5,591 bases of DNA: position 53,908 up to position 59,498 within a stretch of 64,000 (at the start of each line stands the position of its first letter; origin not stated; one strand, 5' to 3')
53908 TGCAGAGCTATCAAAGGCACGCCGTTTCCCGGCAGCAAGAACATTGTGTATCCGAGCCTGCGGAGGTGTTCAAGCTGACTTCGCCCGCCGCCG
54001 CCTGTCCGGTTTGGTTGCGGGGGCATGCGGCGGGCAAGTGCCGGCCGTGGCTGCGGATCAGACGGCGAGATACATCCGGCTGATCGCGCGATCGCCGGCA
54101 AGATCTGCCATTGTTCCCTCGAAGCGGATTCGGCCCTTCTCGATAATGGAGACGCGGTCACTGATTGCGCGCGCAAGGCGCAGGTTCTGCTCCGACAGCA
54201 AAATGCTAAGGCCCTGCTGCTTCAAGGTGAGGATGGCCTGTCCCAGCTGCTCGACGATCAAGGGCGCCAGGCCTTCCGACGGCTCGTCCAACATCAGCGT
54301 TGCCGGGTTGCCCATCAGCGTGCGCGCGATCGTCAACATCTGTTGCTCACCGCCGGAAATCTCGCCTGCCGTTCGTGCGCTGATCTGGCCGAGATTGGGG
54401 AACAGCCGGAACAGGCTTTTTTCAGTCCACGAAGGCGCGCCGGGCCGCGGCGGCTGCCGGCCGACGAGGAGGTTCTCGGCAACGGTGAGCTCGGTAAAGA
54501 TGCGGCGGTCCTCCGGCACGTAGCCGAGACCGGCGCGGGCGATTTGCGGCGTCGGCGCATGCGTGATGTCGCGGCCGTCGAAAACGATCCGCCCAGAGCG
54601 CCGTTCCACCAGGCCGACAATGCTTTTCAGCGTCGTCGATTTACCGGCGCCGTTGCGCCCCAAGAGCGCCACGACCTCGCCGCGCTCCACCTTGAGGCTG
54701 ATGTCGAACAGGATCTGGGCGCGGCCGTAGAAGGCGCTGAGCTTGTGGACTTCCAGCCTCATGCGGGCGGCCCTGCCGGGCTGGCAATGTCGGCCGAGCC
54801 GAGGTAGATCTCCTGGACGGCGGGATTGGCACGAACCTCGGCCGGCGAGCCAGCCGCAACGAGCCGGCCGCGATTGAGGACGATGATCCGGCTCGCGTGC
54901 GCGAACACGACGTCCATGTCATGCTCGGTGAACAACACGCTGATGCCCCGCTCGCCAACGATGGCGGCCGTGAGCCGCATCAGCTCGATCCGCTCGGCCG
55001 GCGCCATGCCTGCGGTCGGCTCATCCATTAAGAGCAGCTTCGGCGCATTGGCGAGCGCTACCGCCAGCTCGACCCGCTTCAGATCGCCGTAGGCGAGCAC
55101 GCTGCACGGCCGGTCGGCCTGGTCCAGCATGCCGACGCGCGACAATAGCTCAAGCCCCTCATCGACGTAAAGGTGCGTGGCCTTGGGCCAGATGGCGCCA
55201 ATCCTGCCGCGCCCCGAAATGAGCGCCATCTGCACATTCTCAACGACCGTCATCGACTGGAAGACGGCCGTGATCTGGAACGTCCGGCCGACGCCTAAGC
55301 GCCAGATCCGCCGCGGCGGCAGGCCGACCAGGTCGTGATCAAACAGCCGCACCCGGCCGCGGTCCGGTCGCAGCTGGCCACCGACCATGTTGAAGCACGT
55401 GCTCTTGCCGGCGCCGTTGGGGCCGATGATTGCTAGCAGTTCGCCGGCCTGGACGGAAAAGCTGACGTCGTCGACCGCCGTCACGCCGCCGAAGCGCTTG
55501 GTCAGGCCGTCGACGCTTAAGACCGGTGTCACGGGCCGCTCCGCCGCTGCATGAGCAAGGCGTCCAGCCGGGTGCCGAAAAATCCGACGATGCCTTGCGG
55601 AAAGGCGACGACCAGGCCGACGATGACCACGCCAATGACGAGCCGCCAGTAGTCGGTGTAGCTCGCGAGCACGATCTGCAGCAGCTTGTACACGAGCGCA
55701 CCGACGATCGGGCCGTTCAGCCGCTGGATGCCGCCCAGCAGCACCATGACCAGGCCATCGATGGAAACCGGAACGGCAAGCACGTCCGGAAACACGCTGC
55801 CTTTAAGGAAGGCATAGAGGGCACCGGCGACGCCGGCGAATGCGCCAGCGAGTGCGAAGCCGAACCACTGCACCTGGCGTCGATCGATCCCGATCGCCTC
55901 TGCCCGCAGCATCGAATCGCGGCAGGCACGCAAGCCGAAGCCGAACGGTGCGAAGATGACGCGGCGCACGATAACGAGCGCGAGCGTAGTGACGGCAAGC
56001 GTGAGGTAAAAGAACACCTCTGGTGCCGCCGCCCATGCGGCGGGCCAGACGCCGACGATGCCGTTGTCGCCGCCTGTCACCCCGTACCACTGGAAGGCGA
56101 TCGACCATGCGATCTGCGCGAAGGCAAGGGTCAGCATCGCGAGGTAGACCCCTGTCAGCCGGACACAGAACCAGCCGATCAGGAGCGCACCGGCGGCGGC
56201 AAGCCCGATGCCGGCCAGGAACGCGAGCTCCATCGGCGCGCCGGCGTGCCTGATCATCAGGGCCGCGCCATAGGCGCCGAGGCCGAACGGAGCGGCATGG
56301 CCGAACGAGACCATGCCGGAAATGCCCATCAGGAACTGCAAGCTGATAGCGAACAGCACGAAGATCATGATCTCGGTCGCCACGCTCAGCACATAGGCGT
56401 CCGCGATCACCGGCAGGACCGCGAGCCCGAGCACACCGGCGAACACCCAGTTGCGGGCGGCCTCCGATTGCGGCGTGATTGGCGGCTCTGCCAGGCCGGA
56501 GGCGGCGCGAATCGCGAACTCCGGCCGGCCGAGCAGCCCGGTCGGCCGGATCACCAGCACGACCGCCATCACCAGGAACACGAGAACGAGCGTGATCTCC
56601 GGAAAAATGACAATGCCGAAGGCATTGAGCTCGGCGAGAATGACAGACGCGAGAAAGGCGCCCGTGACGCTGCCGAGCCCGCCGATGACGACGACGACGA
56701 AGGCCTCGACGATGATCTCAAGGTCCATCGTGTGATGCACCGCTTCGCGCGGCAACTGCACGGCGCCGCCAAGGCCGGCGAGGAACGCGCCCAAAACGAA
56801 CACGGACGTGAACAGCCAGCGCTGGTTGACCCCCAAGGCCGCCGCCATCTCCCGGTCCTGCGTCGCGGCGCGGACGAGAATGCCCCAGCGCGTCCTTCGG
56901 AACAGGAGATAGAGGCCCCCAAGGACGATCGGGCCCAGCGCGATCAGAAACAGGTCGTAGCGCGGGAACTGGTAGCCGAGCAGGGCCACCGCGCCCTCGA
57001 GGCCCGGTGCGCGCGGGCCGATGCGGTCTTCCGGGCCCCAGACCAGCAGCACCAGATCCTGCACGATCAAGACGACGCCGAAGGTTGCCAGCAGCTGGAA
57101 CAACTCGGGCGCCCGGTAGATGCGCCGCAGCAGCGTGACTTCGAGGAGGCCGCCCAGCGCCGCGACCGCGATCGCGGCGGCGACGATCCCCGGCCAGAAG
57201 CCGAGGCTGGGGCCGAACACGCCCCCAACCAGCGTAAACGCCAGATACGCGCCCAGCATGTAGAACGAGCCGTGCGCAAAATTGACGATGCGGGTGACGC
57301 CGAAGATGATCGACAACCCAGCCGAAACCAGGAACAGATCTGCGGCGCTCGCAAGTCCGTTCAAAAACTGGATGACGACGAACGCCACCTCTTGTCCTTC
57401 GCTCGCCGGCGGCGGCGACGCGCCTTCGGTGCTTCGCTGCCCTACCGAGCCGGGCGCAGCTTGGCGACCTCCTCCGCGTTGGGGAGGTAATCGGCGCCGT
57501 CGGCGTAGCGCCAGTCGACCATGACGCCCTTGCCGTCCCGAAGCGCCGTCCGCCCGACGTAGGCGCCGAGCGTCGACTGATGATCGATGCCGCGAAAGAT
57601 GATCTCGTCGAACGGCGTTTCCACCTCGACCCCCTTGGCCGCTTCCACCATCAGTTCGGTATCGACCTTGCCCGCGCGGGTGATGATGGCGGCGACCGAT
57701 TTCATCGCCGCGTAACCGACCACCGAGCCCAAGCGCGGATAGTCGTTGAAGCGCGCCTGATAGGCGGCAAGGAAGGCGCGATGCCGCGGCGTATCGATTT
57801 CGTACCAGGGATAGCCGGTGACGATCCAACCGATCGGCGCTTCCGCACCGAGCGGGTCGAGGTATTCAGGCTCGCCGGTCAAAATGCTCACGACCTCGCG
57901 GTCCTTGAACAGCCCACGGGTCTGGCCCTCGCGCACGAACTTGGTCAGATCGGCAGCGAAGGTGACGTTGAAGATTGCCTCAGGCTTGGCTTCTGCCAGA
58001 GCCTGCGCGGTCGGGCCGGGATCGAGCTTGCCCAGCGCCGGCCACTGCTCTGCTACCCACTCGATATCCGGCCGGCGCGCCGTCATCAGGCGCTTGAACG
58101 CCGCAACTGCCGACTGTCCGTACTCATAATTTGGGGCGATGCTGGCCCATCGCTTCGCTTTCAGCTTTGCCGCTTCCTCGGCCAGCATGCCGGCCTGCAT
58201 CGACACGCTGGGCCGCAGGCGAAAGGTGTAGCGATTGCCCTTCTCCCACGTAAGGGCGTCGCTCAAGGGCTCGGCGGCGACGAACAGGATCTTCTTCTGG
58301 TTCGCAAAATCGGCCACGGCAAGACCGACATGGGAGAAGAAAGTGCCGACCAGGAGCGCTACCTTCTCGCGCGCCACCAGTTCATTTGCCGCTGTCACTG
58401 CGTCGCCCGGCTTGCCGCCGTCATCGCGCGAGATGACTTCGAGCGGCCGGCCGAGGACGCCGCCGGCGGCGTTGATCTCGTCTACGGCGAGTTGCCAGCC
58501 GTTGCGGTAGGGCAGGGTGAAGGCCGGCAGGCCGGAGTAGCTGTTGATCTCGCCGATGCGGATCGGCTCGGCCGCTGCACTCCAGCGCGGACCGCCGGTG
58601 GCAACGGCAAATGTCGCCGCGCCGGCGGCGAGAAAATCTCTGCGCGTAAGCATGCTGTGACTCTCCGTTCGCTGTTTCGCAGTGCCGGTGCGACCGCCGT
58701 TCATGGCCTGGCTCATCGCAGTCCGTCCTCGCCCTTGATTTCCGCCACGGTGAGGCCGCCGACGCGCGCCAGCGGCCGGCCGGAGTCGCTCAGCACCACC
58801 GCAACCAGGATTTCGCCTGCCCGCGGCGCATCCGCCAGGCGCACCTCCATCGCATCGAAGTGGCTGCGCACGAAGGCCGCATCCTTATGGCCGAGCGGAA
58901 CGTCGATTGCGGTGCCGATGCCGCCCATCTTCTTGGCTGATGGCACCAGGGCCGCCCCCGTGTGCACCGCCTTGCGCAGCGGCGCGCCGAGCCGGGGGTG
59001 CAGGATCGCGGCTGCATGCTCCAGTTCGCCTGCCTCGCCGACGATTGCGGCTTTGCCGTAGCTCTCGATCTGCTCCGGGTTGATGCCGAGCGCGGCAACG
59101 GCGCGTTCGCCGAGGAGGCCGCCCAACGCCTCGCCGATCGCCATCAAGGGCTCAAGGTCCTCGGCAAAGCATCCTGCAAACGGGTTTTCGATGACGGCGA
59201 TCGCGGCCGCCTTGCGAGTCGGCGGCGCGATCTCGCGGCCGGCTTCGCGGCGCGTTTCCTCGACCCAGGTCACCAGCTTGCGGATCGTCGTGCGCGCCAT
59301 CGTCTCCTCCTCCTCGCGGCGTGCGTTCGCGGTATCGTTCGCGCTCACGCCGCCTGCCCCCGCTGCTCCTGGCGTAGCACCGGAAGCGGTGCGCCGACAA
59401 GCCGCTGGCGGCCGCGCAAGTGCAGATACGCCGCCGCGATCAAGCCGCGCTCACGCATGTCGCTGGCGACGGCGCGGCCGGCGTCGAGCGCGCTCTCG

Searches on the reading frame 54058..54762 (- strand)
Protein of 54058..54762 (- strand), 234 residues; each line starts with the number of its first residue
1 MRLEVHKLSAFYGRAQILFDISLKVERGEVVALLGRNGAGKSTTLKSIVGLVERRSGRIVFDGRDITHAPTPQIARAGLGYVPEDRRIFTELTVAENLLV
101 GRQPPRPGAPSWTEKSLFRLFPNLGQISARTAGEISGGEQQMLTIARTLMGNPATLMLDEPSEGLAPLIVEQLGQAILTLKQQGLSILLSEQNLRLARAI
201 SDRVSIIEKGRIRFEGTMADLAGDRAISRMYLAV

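Call 45: search_protein_families(library=pfam, proteins=[window:54058-54762:-], max_evalue=0.0001)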
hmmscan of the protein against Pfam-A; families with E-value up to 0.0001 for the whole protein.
window:54058-54762:- (234 aa): 2 families
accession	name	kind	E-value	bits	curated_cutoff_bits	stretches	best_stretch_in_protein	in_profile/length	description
PF00005.33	ABC_tran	-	3e-32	112.5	25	1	19-162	2-136/137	ABC transporter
PF13304.12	AAA_21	-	4.4e-07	30.7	27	0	31-60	2-43/304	AAA domain, putative AbiEii toxin, Type IV TA system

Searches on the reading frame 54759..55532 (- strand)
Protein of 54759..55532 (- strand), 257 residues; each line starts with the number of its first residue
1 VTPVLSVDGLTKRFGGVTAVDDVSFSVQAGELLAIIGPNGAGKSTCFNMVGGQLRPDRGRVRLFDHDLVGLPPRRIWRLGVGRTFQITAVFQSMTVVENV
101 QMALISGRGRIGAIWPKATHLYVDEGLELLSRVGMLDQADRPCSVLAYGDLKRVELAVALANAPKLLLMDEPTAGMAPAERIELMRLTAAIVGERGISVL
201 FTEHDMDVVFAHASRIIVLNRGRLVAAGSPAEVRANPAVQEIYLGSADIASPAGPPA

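Call 45: search_protein_families(library=pfam, proteins=[window:54759-55532:-], max_evalue=0.0001)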
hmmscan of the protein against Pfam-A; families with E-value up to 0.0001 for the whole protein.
window:54759-55532:- (257 aa): 3 families
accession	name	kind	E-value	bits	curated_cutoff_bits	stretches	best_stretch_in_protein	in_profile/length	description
PF00005.33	ABC_tran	-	8.1e-30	104.6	25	1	21-174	2-137/137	ABC transporter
PF12399.14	BCA_ABC_TP_C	-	8.4e-10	38.5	25.5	1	223-248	1-26/27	Branched-chain amino acid ATP-binding cassette transporter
PF13304.12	AAA_21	-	9.1e-06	26.4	27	0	152-205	243-299/304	AAA domain, putative AbiEii toxin, Type IV TA system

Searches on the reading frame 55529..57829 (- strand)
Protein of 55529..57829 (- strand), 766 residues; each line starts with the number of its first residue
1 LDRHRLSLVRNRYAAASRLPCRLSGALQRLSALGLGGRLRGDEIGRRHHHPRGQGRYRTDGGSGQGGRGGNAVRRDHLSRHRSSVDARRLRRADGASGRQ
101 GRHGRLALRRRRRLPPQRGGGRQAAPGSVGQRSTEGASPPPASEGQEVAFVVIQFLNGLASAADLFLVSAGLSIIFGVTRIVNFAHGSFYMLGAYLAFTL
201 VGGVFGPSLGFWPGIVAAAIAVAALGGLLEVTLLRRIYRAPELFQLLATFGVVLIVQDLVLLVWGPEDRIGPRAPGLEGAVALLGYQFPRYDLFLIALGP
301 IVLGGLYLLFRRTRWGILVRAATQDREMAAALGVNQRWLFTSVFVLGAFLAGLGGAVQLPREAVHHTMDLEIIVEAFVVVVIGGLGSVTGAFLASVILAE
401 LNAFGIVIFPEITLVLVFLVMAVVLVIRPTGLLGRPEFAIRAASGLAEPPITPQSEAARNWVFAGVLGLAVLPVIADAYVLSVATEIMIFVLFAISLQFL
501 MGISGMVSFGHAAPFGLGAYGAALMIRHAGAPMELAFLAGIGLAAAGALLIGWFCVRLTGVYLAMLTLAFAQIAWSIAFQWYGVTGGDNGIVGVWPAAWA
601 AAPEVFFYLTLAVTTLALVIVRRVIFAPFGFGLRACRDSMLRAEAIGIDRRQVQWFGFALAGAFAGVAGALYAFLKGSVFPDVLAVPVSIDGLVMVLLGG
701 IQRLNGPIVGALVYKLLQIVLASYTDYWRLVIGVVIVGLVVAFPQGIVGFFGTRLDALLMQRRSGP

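Call 45: search_protein_families(library=pfam, proteins=[window:55529-57829:-], max_evalue=0.0001)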
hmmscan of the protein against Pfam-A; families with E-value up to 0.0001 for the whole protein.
window:55529-57829:- (766 aa): 1 family
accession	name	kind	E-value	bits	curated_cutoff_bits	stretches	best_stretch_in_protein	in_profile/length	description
PF02653.21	BPD_transp_2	-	3.9e-71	239.8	26.8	2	480-738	2-267/269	Branched-chain amino acid transport system / permease component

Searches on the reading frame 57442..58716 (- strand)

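Call 45: search_protein_families(library=pfam, proteins=[window:57442-58716:-], max_evalue=0.0001)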
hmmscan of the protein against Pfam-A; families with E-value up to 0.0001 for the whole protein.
window:57442-58716:- (424 aa): 3 families
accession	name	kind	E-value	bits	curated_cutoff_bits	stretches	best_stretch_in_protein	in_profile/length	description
PF13458.12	Peripla_BP_6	-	1.4e-70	239.1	31.7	1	51-390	1-338/343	Periplasmic binding protein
PF13433.12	Peripla_BP_5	-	1.3e-23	84.2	27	1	52-396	1-341/363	Periplasmic binding protein domain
PF01094.35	ANF_receptor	-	4.8e-13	49.3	25.4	1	75-269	7-202/353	Receptor family ligand binding region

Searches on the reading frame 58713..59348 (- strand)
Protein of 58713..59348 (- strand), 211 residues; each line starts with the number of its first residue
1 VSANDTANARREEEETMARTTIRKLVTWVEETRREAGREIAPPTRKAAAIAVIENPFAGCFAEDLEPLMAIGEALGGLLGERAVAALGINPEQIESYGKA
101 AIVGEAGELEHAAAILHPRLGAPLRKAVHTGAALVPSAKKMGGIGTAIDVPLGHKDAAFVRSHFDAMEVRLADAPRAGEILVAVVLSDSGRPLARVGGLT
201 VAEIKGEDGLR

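Call 45: search_protein_families(library=pfam, proteins=[window:58713-59348:-], max_evalue=0.0001)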
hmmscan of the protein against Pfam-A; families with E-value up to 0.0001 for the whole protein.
window:58713-59348:- (211 aa): 1 family
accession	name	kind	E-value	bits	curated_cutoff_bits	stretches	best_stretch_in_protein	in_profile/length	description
PF06684.16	AA_synth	-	2.3e-72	242.6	27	1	22-197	1-175/175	Amino acid synthesis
